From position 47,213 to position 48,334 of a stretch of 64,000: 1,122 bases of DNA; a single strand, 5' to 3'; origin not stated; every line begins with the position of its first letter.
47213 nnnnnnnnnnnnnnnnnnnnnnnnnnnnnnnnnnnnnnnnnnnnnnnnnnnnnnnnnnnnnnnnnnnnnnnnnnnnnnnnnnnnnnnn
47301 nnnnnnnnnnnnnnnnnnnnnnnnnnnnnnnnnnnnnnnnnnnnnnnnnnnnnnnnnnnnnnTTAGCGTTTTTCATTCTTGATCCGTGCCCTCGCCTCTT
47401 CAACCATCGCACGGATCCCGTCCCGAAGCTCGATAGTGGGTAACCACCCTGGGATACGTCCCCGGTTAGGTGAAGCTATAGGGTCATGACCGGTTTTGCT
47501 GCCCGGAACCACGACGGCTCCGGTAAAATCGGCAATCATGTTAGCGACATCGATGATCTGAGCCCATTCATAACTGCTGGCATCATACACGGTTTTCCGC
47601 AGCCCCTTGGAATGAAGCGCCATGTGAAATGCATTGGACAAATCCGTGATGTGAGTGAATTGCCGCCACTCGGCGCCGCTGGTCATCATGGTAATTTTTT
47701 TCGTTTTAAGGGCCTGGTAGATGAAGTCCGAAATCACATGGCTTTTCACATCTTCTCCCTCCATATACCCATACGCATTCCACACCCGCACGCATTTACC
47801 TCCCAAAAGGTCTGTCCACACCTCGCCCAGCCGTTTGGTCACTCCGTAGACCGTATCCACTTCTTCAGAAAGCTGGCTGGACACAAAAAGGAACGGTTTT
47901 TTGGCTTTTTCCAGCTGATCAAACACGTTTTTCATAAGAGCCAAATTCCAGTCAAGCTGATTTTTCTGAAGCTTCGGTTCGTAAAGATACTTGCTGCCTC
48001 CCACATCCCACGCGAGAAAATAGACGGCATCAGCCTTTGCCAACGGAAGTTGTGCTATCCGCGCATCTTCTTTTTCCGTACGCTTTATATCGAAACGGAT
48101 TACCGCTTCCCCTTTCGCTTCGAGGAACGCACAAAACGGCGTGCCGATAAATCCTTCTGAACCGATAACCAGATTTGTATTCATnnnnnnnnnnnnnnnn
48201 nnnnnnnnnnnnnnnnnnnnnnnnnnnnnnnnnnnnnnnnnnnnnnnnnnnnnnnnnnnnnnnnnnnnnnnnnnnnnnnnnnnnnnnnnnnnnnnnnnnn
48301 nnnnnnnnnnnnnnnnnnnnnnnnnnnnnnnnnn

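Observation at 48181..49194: Bacterial GDP-mannose 3,5-epimerase homologue (GDP-L-galactose/GDP-L-gulose formation)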

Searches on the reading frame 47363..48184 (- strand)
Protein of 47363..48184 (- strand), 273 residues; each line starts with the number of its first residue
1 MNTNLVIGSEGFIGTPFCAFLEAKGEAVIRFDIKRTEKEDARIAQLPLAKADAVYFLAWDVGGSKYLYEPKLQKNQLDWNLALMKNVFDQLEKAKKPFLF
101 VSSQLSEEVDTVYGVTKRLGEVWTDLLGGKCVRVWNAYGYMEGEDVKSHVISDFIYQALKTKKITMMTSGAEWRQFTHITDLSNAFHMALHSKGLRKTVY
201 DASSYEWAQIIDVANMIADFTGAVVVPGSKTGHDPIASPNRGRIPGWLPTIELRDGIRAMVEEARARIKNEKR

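Call 3: search_protein_families(library=pfam, proteins=[window:47363-48184:-])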
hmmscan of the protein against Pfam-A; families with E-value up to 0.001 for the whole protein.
window:47363-48184:- (273 aa): 2 families
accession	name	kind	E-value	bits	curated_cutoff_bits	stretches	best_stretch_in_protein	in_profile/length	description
PF01370.27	Epimerase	-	1.5e-17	64.2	20.9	1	5-192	2-227/240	NAD dependent epimerase/dehydratase family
PF16363.11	GDP_Man_Dehyd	-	3.7e-07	30.4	27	0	132-200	178-247/332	GDP-mannose 4,6 dehydratase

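Call 4: search_protein_families(library=ncbifam, proteins=[window:47363-48184:-])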
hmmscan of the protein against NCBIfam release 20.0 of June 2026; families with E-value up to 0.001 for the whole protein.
window:47363-48184:- (273 aa): 4 families
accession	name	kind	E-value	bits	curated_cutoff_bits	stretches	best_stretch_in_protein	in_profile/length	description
TIGR01181.1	dTDP_gluc_dehyt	equivalog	1e-07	31.4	365.1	1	147-262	188-309/321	dTDP-glucose 4,6-dehydratase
NF047922.1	GDPFucSynFcl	equivalog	1.1e-05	25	500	1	138-261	165-298/308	GDP-L-fucose synthase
TIGR04180.1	EDH_00030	hypoth_equivalog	0.00014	21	475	0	132-224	170-259/297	NAD-dependent 4,6-dehydratase LegB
NF047837.1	UDPAcbARedWbcJ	equivalog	0.00074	18.5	500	1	5-123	4-113/372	UDP-2-acetamido-2,6-beta-L-arabino-hexul-4-ose reductase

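Call 26: search_solved_structures(query=window:47363-48184:-, max_evalue=0.01, show_alignments=1)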
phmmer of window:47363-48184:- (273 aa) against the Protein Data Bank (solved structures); distinct sequences matched with E-value up to 0.01: 12.
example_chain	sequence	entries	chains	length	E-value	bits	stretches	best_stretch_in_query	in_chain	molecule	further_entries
4lk3_A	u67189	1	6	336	2.5e-07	33.6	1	132-266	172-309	UDP-glucuronic acid decarboxylase 1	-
4gll_A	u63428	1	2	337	5e-07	32.6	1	131-266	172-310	UDP-glucuronic acid decarboxylase 1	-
2b69_A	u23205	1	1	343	5.2e-07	32.5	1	131-266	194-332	UDP-glucuronate decarboxylase 1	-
4m55_A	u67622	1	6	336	5.3e-07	32.5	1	131-266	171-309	UDP-glucuronic acid decarboxylase 1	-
6zl6_A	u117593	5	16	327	0.00012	24.8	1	131-262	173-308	Epimerase domain-containing protein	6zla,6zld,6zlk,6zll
6pmh_A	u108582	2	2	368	0.00019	24.1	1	101-221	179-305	UDP-glucose 4-epimerase related protein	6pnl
6zlj_A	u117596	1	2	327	0.0002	24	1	132-262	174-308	Epimerase domain-containing protein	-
2pzj_A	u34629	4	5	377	0.00033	23.4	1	149-267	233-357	Putative nucleotide sugar epimerase/ dehydratase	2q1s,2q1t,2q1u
8w3u_A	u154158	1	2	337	0.0031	20.2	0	5-45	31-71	dTDP-glucose 4,6-dehydratase related protein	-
9ar1_A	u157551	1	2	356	0.0037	19.9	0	5-45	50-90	dTDP-glucose 4,6-dehydratase related protein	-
7ys8_A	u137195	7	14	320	0.004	19.8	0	126-265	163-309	UDP-glucose 4-epimerase | UDP-glucose 4-epimerase along with EC 5.1.3.2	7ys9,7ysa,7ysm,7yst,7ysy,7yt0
2p5u_A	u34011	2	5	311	0.0081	18.8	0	131-266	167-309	UDP-glucose 4-epimerase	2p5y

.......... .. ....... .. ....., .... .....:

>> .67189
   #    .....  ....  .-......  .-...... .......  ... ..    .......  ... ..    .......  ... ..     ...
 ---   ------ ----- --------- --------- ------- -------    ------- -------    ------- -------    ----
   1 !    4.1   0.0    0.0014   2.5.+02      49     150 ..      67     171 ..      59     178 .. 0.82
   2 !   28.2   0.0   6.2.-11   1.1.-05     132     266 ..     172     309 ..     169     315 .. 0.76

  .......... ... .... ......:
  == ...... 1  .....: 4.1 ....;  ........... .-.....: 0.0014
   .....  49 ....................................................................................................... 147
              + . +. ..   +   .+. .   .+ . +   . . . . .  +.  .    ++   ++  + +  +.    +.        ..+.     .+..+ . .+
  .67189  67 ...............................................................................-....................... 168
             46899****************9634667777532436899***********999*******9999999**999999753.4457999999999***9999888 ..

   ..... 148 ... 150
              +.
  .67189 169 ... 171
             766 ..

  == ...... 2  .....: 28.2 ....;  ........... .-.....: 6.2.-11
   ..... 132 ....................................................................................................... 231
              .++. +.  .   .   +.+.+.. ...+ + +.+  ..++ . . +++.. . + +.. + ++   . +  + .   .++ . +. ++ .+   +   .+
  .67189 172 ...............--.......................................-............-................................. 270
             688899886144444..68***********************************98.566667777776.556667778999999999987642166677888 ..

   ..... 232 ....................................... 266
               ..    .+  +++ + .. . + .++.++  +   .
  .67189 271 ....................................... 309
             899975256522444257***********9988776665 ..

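Call 34: find_homologous_proteins(query=window:47363-48184:-, max_evalue=0.00001)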
Query window:47363-48184:- (273 aa): 844 proteins with E <= 0.00001 among 1762 candidates; the best 120 are listed.
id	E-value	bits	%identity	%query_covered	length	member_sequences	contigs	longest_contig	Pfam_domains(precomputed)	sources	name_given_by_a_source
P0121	4.4e-169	579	92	100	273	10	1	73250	PF16363.12,PF01370.28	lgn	-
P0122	2.0e-161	554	88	100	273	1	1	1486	PF16363.12,PF01370.28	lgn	-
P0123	1.0e-159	548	87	100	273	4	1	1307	PF16363.12,PF01370.28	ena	-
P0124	3.1e-157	540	86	99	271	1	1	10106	PF16363.12,PF01370.28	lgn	-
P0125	1.9e-154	531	85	99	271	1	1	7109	PF16363.12,PF01370.28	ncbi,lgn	-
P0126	3.5e-154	530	84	100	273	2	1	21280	PF16363.12,PF01370.28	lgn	-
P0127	1.5e-153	528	82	100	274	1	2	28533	PF16363.12,PF01370.28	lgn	-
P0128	3.0e-153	527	82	100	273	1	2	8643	PF16363.12,PF01370.28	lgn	-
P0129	1.0e-151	522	83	100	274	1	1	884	PF16363.12,PF01370.28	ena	-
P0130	2.0e-150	518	83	100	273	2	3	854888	PF16363.12,PF01370.28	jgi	-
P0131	3.4e-150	517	82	100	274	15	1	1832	PF16363.12,PF01370.28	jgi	jgi:nucleoside-diphosphate-sugar epimerase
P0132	7.4e-149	512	82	100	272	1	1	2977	PF16363.12,PF01370.28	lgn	-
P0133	4.2e-148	510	82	100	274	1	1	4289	PF16363.12,PF01370.28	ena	-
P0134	1.4e-147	508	81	100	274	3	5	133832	PF16363.12,PF01370.28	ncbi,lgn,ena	-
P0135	2.3e-147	508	79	100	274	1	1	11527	PF16363.12,PF01370.28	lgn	-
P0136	2.4e-147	508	80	100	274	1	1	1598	PF16363.12,PF01370.28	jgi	jgi:nucleoside-diphosphate-sugar epimerase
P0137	4.5e-147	507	82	97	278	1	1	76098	PF16363.12,PF01370.28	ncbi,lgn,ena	-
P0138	2.2e-146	504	80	99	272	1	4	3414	PF16363.12,PF01370.28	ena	-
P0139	3.0e-146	504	81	99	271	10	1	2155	PF16363.12,PF01370.28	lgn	-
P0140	3.3e-145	500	78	100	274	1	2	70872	PF16363.12,PF01370.28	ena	-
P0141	4.4e-145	500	80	99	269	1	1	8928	PF16363.12,PF01370.28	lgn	-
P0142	5.0e-145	500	79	100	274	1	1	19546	PF16363.12,PF01370.28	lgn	-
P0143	5.7e-145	500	82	96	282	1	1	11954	PF16363.12,PF01370.28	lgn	-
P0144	7.5e-145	499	80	98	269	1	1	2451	PF16363.12,PF01370.28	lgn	-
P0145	7.4e-144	496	81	98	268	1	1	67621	PF01370.28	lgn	-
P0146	8.8e-143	493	78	100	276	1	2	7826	PF16363.12,PF01370.28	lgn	-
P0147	1.5e-142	492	78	100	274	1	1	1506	PF16363.12,PF01370.28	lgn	-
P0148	1.6e-142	492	77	100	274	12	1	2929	PF16363.12,PF01370.28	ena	-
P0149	9.1e-142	489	80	98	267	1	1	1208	PF16363.12,PF01370.28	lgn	-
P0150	1.8e-141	488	79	100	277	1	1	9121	PF16363.12,PF01370.28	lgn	-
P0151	4.1e-141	487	77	100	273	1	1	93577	PF16363.12,PF01370.28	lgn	-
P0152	8.8e-141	486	80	97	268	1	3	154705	PF16363.12,PF01370.28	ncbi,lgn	-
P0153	2.2e-140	485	80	97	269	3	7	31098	PF16363.12,PF01370.28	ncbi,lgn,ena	-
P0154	3.2e-139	481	76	99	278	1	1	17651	PF16363.12,PF01370.28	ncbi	-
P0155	2.7e-138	478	79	98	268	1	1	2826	PF16363.12,PF01370.28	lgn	-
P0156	3.4e-138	478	78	98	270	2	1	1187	PF16363.12,PF01370.28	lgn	-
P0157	1.4e-137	475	77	100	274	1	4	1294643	PF16363.12,PF01370.28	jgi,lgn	jgi:nucleoside-diphosphate-sugar epimerase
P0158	2.7e-137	475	76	100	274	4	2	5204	PF16363.12,PF01370.28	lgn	-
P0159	4.6e-137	474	77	100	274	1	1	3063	PF16363.12,PF01370.28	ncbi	-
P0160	7.7e-137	473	76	100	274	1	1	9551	PF16363.12,PF01370.28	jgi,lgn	jgi:nucleoside-diphosphate-sugar epimerase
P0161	6.9e-135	467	75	100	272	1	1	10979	PF16363.12,PF01370.28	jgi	jgi:nucleoside-diphosphate-sugar epimerase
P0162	2.7e-133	461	75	99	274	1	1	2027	PF16363.12,PF01370.28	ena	-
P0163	8.7e-133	460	74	99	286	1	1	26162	PF16363.12,PF01370.28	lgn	-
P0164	1.6e-132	459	75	99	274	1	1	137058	PF16363.12,PF01370.28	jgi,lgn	-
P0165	1.1e-131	456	74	97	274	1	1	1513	PF01370.28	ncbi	-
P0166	6.4e-131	454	72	100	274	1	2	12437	PF16363.12,PF01370.28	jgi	-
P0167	5.1e-130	451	71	100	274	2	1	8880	PF16363.12,PF01370.28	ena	-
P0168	6.7e-130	450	71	100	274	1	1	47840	PF16363.12,PF01370.28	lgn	-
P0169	1.5e-129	449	70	100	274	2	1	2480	PF16363.12,PF01370.28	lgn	-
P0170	1.8e-129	449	73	99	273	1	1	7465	PF16363.12,PF01370.28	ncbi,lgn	-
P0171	2.7e-129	448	71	100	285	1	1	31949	PF16363.12,PF01370.28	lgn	-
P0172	1.1e-128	446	72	99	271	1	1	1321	PF16363.12,PF01370.28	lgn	-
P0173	1.6e-128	446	73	98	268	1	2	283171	PF16363.12,PF01370.28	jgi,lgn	-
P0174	1.9e-128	446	70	100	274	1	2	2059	PF16363.12,PF01370.28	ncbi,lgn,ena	-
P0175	4.1e-128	444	70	100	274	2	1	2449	PF16363.12,PF01370.28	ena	-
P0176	9.0e-128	443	71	100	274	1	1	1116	PF16363.12,PF01370.28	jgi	jgi:nucleoside-diphosphate-sugar epimerase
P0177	2.5e-127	442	73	97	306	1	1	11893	PF16363.12,PF01370.28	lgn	-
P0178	3.1e-127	442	70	100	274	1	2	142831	PF16363.12,PF01370.28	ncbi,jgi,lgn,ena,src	-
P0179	3.4e-127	441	72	99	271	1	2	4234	PF16363.12,PF01370.28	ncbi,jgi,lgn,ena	-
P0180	4.8e-127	441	70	100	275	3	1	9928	PF16363.12,PF01370.28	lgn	-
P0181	7.3e-127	440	70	100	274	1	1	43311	PF16363.12,PF01370.28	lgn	-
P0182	1.2e-126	440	70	100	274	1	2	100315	PF16363.12,PF01370.28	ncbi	-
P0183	1.2e-125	436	71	100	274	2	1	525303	PF16363.12,PF01370.28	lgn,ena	-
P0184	1.3e-125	436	71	100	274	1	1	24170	PF16363.12,PF01370.28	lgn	-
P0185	1.7e-125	436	70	100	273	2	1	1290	PF16363.12,PF01370.28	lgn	-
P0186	2.0e-125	436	69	100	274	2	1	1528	PF01370.28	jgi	jgi:nucleoside-diphosphate-sugar epimerase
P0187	2.5e-125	435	70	100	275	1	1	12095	PF16363.12,PF01370.28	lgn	-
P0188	3.5e-125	435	68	100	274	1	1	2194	PF16363.12,PF01370.28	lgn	-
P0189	4.5e-125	434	69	100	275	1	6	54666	PF16363.12,PF01370.28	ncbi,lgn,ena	ncbi:MAG: NAD(P)-dependent oxidoreductase [Patescibacteria group bacterium]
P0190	7.0e-125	434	71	99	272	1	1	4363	PF16363.12,PF01370.28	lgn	-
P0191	1.0e-124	433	69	100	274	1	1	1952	PF16363.12,PF01370.28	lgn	-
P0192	1.2e-124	433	72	97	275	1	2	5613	PF16363.12,PF01370.28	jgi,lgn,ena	-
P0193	2.2e-124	432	69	100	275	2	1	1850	PF16363.12,PF01370.28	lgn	-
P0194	5.6e-124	431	70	100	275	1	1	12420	PF16363.12,PF01370.28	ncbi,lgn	-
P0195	5.9e-124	431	70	99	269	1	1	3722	PF16363.12,PF01370.28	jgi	jgi:nucleoside-diphosphate-sugar epimerase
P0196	8.8e-124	430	68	100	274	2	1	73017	PF16363.12,PF01370.28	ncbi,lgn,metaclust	metaclust:status=active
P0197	8.9e-124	430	70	100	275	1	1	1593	PF16363.12,PF01370.28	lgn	-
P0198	2.0e-123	429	68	100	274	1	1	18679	PF16363.12,PF01370.28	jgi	jgi:nucleoside-diphosphate-sugar epimerase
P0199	2.4e-123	429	69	100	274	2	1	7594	PF16363.12,PF01370.28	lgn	-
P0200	4.5e-123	428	72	99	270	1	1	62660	PF16363.12,PF01370.28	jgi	-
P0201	4.8e-123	428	70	99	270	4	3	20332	PF16363.12,PF01370.28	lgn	-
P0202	6.0e-123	428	69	100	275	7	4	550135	PF16363.12,PF01370.28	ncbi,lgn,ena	-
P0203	9.3e-123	427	70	99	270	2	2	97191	PF16363.12,PF01370.28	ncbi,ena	-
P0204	9.3e-123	427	69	99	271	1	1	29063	PF16363.12,PF01370.28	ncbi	-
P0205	1.4e-122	426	67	100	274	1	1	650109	PF16363.12,PF01370.28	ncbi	-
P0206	7.5e-122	424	67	100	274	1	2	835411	PF16363.12,PF01370.28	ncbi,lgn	-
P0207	9.7e-122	424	67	100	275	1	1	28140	PF16363.12,PF01370.28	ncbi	-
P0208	9.7e-122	424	68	100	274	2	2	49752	PF16363.12,PF01370.28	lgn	-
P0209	1.5e-121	423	70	97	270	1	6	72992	PF16363.12,PF01370.28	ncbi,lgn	-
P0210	3.1e-121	422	71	98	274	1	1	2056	PF16363.12,PF01370.28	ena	-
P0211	7.8e-121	421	67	100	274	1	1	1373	PF16363.12,PF01370.28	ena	-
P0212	2.4e-120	419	67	100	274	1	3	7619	PF16363.12,PF01370.28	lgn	-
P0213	3.2e-120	419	67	100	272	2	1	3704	PF16363.12,PF01370.28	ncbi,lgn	-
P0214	5.2e-120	418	68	100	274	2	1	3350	PF01370.28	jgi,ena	-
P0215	5.4e-120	418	68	100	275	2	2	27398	PF16363.12,PF01370.28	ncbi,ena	-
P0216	6.3e-120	418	71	97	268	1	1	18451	PF16363.12,PF01370.28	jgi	-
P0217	9.6e-120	417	71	97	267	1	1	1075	PF16363.12,PF01370.28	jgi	jgi:nucleoside-diphosphate-sugar epimerase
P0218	2.5e-119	416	69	97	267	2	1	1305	PF16363.12,PF01370.28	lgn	-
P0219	3.3e-119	415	67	100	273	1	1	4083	PF16363.12,PF01370.28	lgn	-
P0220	5.4e-119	415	68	99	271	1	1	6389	PF16363.12,PF01370.28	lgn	-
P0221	9.1e-119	414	65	100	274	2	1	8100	PF16363.12,PF01370.28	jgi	jgi:nucleoside-diphosphate-sugar epimerase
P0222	1.2e-118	413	69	97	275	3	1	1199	PF16363.12,PF01370.28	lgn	-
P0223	2.0e-118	413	67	100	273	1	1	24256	PF16363.12,PF01370.28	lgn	-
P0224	6.4e-118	411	67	100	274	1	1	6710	PF16363.12,PF01370.28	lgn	-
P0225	3.0e-117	409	66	100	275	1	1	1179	PF16363.12,PF01370.28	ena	-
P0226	3.1e-117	409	68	99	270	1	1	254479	PF16363.12,PF01370.28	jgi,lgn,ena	-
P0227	7.9e-117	407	66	100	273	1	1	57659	PF16363.12,PF01370.28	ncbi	ncbi:NAD-dependent epimerase/dehydratase family protein [Patescibacteria group bacterium]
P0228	7.4e-116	404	66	99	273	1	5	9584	PF16363.12,PF01370.28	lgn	-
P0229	2.8e-115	402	66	99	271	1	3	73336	PF16363.12,PF01370.28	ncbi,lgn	-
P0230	4.2e-115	402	65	99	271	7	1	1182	PF16363.12,PF01370.28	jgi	-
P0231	1.5e-114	400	65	100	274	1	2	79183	PF16363.12,PF01370.28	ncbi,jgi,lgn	-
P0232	4.4e-114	398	66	98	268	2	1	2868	PF16363.12,PF01370.28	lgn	-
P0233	1.1e-111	391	64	100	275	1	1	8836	PF16363.12,PF01370.28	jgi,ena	-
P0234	1.3e-108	381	63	99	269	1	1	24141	PF16363.12,PF01370.28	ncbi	-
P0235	1.7e-108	380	63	99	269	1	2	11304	PF16363.12,PF01370.28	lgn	-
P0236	4.0e-108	379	62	98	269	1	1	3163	PF16363.12,PF01370.28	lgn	-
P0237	2.4e-106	373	62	96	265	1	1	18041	PF16363.12,PF01370.28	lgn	-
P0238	4.9e-106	372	60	99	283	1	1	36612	PF16363.12,PF01370.28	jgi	jgi:nucleoside-diphosphate-sugar epimerase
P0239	9.8e-106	371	61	99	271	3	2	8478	PF16363.12,PF01370.28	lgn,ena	-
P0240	1.4e-105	371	62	96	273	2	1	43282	PF16363.12,PF01370.28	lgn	-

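Call 45: predict_structure(alignment_id=A1)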
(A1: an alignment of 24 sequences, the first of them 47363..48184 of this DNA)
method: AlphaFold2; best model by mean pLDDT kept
length: 273 residues; sequences in the alignment: 24
mean_pLDDT: 90.1   pTM: 0.88
mean pLDDT of the five models: 90.1, 89.3, 88.1, 86.6, 85.9
residues with pLDDT >= 90: 190; 70-90: 63; 50-70: 14; < 50: 6
segments of 3 or more residues with pLDDT < 50: 61-66
pLDDT, mean of each block of 10 residues (from residue 1): 94 93 97 88 95 86 53 84 96 97 89 90 96 92 71 94 94 92 97 93 92 98 97 84 94 96 90 63
secondary structure, 60 per line:
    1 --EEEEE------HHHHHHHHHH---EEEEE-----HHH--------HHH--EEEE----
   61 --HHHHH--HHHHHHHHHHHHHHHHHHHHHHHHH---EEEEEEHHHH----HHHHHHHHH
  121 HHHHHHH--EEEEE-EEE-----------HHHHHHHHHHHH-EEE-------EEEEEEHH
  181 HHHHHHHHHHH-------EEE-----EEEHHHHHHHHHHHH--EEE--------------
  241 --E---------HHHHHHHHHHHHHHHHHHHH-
elements in order: E3-7 H14-23 E27-31 E53-56 H63-67 H70-94 E98-103 H104-107 H112-127 E130-134 E136-138 H150-161 E163-165 E173-178 H179-191 E199-201 E207-209 H210-221 E224-226 H253-272

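Call 47: fold_search(model_id=the predicted structure, library=pdb)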
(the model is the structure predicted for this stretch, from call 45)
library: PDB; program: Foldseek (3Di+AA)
matches with E <= 10: 1805; with E <= 0.001: 831
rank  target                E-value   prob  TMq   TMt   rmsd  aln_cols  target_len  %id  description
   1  2b69                  1.6e-16  1.00  0.82  0.72   3.8       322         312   20  Crystal Structure of Human UDP-glucoronic acid decarboxylase (released 2005-10-18)
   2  4gll_B                2.2e-16  1.00  0.73  0.66   5.5       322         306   17  Crystal structure of human UDP-xylose synthase. (released 2012-09-05)
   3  4gll_A                2.3e-16  1.00  0.75  0.67   4.7       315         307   20  Crystal structure of human UDP-xylose synthase. (released 2012-09-05)
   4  4zrn_A                2.8e-16  1.00  0.79  0.71   3.9       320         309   19  Crystal Structure of UDP-Glucose 4-Epimerase (TM0509) with UDP-glucose from Hyperthermophilic Eubacterium Thermotoga M (released 2015-09-16)
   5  4lk3_E                5.3e-16  1.00  0.73  0.74   5.2       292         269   20  Crystal structure of Human UDP-xylose synthase R236A substitution (released 2013-08-07)
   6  4zrm_B                6.3e-16  1.00  0.79  0.71   4.1       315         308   19  Crystal Structure of UDP-Glucose 4-Epimerase (TM0509) from Hyperthermophilic Eubacterium Thermotoga maritima (released 2015-09-16)
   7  4lk3_C                6.3e-16  1.00  0.73  0.74   5.0       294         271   20  Crystal structure of Human UDP-xylose synthase R236A substitution (released 2013-08-07)
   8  6pmh                  1.0e-15  1.00  0.79  0.66   5.0       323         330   20  Structure of Epimerase Mth375 from the thermophilic pseudomurein-containing methanogen Methanothermobacter thermautotrop (released 2020-07-08)
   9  4lk3_B                1.0e-15  1.00  0.73  0.73   5.2       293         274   20  Crystal structure of Human UDP-xylose synthase R236A substitution (released 2013-08-07)
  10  4m55_C                1.2e-15  1.00  0.72  0.73   5.2       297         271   20  Crystal structure of Human UDP-xylose synthase R236H substitution (released 2013-08-28)
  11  4m55_B                1.6e-15  1.00  0.71  0.72   5.5       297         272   20  Crystal structure of Human UDP-xylose synthase R236H substitution (released 2013-08-28)
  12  4zrm_A                1.6e-15  1.00  0.78  0.70   4.0       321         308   19  Crystal Structure of UDP-Glucose 4-Epimerase (TM0509) from Hyperthermophilic Eubacterium Thermotoga maritima (released 2015-09-16)
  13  4lk3_D                1.6e-15  1.00  0.74  0.74   5.1       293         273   20  Crystal structure of Human UDP-xylose synthase R236A substitution (released 2013-08-07)
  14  2hun_B                2.4e-15  1.00  0.78  0.66   4.2       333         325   20  Crystal structure of hypothetical protein PH0414 from Pyrococcus horikoshii OT3 (released 2007-01-26)
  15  9ar1_A                2.4e-15  1.00  0.77  0.68   4.4       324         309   21  Structure of Epimerase Mth373 bound to uridine-5'-diphosphate-xylopyranose (released 2025-01-29)
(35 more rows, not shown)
